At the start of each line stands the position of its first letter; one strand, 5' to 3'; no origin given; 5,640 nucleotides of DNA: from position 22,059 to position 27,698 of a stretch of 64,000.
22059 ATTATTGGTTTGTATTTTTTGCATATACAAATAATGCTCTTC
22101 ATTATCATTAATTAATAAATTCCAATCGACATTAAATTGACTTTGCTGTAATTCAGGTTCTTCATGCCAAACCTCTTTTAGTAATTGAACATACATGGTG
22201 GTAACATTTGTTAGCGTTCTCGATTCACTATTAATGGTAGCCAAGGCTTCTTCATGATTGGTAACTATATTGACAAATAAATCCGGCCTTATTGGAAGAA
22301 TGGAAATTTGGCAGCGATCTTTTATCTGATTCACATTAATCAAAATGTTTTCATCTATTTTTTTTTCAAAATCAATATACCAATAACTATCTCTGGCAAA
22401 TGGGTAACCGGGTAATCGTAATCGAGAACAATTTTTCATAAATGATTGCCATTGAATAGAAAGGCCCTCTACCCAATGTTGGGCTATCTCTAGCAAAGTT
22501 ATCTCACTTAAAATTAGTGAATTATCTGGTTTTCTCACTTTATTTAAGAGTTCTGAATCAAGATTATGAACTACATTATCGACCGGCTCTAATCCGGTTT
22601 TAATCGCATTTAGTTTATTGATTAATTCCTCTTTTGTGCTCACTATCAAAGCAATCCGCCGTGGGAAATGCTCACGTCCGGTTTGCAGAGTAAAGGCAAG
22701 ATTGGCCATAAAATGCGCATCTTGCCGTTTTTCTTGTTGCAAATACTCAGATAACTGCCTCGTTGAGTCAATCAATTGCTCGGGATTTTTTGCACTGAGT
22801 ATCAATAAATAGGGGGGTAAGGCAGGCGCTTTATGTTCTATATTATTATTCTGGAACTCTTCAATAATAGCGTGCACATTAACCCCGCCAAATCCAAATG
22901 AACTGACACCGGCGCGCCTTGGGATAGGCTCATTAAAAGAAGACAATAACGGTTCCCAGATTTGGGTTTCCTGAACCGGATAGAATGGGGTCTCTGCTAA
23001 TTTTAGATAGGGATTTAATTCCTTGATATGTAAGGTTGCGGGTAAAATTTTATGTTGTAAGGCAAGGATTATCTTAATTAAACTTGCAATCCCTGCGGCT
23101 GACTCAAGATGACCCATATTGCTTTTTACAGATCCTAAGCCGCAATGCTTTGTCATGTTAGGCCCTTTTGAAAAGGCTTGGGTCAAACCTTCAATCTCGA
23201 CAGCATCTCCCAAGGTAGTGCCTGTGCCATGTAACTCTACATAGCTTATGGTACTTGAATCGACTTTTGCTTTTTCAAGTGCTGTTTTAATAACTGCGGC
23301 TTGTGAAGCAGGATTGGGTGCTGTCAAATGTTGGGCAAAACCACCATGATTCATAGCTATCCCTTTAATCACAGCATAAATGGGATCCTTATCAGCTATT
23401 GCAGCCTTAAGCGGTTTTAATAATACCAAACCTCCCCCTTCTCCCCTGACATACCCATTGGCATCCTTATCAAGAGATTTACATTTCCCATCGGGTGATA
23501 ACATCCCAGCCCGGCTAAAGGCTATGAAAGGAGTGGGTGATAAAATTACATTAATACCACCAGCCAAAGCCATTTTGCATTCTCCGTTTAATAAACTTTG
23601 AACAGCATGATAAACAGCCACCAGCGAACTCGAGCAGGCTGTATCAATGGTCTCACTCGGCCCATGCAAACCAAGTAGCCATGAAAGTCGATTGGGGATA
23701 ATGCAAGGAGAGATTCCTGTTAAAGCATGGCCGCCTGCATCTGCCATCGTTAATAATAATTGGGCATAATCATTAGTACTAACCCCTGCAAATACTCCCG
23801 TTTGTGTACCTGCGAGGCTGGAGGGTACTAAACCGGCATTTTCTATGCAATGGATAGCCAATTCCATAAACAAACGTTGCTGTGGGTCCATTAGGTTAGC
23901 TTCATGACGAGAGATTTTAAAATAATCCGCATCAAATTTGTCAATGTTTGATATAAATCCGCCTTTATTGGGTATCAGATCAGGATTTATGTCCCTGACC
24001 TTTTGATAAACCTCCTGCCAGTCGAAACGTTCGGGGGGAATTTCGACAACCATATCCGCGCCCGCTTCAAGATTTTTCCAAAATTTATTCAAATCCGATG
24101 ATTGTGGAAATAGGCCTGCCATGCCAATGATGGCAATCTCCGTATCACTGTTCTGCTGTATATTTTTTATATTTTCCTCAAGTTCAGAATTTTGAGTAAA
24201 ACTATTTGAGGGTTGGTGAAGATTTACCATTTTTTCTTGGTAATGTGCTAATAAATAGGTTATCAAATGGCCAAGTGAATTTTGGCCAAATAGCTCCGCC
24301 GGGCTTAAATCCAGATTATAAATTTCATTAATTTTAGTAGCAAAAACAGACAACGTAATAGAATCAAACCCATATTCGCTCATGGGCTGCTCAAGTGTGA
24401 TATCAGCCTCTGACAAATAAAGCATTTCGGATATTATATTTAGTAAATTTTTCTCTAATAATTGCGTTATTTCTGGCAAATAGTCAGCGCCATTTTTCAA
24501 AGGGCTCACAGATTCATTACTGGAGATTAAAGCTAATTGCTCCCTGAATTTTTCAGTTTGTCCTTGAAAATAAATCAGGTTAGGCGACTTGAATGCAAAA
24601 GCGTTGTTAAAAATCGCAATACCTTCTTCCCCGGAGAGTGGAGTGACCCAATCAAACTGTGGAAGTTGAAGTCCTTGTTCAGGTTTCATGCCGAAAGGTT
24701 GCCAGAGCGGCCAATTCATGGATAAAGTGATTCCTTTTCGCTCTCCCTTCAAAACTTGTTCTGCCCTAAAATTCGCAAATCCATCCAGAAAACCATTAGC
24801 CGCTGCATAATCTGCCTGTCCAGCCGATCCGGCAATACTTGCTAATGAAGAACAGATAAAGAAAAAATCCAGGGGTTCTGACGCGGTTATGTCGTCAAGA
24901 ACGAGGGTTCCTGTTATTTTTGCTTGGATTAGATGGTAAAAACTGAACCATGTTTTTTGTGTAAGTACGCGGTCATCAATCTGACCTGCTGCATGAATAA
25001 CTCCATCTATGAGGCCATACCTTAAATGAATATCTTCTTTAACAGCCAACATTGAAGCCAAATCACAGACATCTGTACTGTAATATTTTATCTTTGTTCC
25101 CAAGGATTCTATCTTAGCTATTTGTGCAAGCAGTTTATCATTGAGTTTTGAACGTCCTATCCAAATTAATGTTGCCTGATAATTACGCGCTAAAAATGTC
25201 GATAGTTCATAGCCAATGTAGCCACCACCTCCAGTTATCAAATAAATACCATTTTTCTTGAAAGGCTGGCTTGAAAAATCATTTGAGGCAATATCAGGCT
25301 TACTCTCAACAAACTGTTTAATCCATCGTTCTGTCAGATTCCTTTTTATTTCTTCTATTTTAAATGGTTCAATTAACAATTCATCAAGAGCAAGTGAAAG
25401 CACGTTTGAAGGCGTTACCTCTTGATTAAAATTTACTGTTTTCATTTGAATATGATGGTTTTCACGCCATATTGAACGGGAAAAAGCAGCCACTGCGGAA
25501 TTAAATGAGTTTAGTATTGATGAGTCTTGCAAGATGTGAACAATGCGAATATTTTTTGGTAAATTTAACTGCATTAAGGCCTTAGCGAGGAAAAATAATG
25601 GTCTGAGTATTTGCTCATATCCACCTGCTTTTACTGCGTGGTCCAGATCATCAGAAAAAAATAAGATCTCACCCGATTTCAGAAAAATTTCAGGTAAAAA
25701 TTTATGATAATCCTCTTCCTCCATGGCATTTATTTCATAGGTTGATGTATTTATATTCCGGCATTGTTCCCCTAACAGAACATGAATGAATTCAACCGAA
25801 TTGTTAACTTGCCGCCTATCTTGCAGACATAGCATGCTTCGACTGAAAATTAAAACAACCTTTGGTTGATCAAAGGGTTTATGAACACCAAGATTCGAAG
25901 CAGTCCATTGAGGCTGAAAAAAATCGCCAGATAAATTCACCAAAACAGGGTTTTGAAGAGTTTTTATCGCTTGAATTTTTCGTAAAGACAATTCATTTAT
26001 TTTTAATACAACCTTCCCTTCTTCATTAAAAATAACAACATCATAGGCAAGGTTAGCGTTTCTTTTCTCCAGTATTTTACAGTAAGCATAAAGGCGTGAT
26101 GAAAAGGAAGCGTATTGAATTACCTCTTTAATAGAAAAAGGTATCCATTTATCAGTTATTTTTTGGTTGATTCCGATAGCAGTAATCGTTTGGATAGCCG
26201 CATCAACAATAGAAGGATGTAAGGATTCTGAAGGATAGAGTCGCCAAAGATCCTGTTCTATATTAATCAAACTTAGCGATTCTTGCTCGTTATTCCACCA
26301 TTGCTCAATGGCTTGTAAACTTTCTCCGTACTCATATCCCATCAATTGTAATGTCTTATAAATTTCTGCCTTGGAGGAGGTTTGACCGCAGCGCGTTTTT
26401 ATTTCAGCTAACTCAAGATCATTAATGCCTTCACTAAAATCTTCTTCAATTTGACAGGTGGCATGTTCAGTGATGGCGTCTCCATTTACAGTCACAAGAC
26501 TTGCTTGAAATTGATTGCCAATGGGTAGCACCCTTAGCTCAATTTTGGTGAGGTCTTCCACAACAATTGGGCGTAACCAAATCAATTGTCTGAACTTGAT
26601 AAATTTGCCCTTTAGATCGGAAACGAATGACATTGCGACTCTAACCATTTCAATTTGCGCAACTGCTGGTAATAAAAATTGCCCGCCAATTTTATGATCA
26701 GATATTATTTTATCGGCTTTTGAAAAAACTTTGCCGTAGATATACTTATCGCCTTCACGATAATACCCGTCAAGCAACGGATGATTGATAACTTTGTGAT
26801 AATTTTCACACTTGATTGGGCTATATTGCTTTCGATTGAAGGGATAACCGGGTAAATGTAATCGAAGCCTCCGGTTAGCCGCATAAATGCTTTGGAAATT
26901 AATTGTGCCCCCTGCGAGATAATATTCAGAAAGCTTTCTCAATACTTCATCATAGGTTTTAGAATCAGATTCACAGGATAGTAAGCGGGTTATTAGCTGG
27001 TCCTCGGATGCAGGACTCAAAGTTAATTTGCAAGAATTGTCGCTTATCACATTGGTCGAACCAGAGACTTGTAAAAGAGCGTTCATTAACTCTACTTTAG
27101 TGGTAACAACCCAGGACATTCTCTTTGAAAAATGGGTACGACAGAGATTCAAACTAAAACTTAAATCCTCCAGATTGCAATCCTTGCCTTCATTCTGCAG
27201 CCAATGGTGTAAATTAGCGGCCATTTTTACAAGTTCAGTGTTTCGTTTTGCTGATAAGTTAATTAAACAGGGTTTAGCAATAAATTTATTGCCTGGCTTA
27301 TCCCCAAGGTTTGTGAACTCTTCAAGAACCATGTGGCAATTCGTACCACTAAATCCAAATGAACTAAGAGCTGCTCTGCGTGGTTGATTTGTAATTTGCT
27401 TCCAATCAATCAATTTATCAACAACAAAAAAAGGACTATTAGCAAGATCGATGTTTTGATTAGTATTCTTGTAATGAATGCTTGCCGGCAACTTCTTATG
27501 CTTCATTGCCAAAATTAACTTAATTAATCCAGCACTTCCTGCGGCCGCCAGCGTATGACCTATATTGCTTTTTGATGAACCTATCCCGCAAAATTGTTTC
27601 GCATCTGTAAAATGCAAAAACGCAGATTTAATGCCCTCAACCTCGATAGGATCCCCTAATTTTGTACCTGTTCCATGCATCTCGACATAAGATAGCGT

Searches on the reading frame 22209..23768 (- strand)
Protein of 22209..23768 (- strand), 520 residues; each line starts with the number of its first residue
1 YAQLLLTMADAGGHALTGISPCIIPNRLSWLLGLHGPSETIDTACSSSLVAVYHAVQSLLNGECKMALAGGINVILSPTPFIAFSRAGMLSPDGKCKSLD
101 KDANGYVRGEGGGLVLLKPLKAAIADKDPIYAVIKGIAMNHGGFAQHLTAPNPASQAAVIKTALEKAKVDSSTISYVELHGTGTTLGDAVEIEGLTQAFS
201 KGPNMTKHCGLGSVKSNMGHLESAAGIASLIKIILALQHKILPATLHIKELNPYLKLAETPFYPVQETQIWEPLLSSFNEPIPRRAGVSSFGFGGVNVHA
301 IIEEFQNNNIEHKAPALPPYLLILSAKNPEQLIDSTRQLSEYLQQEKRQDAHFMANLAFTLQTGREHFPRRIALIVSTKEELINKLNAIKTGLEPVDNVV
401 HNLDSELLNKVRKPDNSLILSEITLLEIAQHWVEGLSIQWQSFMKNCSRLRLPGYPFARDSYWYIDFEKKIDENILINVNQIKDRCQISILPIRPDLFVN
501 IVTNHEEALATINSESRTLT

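Call 14: search_protein_families(library=pfam, proteins=[window:22209-23768:-], max_evalue=0.0001)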
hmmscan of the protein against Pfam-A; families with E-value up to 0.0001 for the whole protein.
window:22209-23768:- (520 aa): 6 families
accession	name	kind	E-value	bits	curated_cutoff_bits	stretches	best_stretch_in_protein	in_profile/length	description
PF00109.32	ketoacyl-synt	-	7.1e-43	147.5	20.8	1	11-122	140-251/252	Beta-ketoacyl synthase, N-terminal domain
PF02801.28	Ketoacyl-synt_C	-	8.1e-42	142.4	20.8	1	131-248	1-118/119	Beta-ketoacyl synthase, C-terminal domain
PF22621.2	CurL-like_PKS_C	-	8.2e-18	64.6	27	1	320-386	1-64/64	CurL-like, PKS C-terminal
PF22336.2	RhiE-like_linker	-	1.9e-15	57.1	27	1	323-390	1-64/67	RhiE-like, KS-MAT linker domain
PF16197.11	KAsynt_C_assoc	-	3.6e-12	47.1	33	1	252-369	2-105/111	Ketoacyl-synthetase C-terminal extension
PF00108.29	Thiolase_N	-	1.2e-07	31.9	26.4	1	24-72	62-112/260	Thiolase, N-terminal domain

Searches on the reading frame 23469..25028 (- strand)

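Call 13: search_protein_families(library=pfam, proteins=[window:23469-25028:-], max_evalue=0.0001)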
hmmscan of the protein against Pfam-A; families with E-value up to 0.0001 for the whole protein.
window:23469-25028:- (520 aa): 4 families
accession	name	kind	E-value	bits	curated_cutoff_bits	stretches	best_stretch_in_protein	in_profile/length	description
PF00109.32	ketoacyl-synt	-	9.4e-73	245.3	20.8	1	296-520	2-229/252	Beta-ketoacyl synthase, N-terminal domain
PF08659.16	KR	-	4.1e-27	95.7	22.6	1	7-110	82-179/180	KR domain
PF00550.31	PP-binding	-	3.1e-12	47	20.8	1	195-259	3-67/67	Phosphopantetheine attachment site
PF00108.29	Thiolase_N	-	1.2e-06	28.6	26.4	1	444-492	62-112/260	Thiolase, N-terminal domain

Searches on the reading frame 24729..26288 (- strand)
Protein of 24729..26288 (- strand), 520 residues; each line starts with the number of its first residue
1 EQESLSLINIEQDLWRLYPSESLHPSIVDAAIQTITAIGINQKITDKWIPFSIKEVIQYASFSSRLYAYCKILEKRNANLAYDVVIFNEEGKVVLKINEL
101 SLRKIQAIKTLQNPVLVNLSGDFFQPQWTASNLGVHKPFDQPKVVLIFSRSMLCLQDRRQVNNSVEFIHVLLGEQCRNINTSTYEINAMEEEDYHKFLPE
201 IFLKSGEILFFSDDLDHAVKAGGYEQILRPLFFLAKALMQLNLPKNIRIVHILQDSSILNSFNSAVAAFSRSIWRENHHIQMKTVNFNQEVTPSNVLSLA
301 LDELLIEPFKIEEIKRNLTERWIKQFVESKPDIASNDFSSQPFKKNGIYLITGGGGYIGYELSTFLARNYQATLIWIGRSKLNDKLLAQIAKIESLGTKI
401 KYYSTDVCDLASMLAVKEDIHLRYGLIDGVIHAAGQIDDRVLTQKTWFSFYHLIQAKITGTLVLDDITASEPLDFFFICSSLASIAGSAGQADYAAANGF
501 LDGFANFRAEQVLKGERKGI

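Call 13: search_protein_families(library=pfam, proteins=[window:24729-26288:-], max_evalue=0.0001)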
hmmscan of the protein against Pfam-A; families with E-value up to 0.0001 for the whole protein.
window:24729-26288:- (520 aa): 4 families
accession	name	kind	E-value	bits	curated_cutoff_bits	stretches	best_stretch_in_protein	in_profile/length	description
PF08659.16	KR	-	5.8e-42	144.1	22.6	1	347-514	1-169/180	KR domain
PF21394.3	Beta-ketacyl_N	-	4.9e-14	52.7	26.9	1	145-297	3-164/170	Beta-ketoacyl synthase-like, N-terminal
PF14765.12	PS-DH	-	2.5e-10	40.6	23.7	1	23-107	69-161/166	Polyketide synthase dehydratase N-terminal domain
PF00106.31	adh_short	-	2.8e-09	37.2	26.6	1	349-509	3-164/195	short chain dehydrogenase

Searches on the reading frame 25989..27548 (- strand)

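Call 13: search_protein_families(library=pfam, proteins=[window:25989-27548:-], max_evalue=0.0001)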
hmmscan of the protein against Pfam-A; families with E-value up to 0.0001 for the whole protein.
window:25989-27548:- (520 aa): 5 families
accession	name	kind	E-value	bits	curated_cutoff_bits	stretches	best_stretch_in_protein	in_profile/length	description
PF14765.12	PS-DH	-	1.1e-16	61.3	23.7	1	379-520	5-154/166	Polyketide synthase dehydratase N-terminal domain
PF22621.2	CurL-like_PKS_C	-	7e-15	55.2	27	1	95-158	2-64/64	CurL-like, PKS C-terminal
PF16197.11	KAsynt_C_assoc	-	5.2e-12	46.6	33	1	30-120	2-87/111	Ketoacyl-synthetase C-terminal extension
PF21089.3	PKS_DH_N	-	5.4e-12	46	27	1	256-340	1-86/103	Polyketide synthase dehydratase domain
PF22336.2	RhiE-like_linker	-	3.7e-09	36.9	27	1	98-160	2-62/67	RhiE-like, KS-MAT linker domain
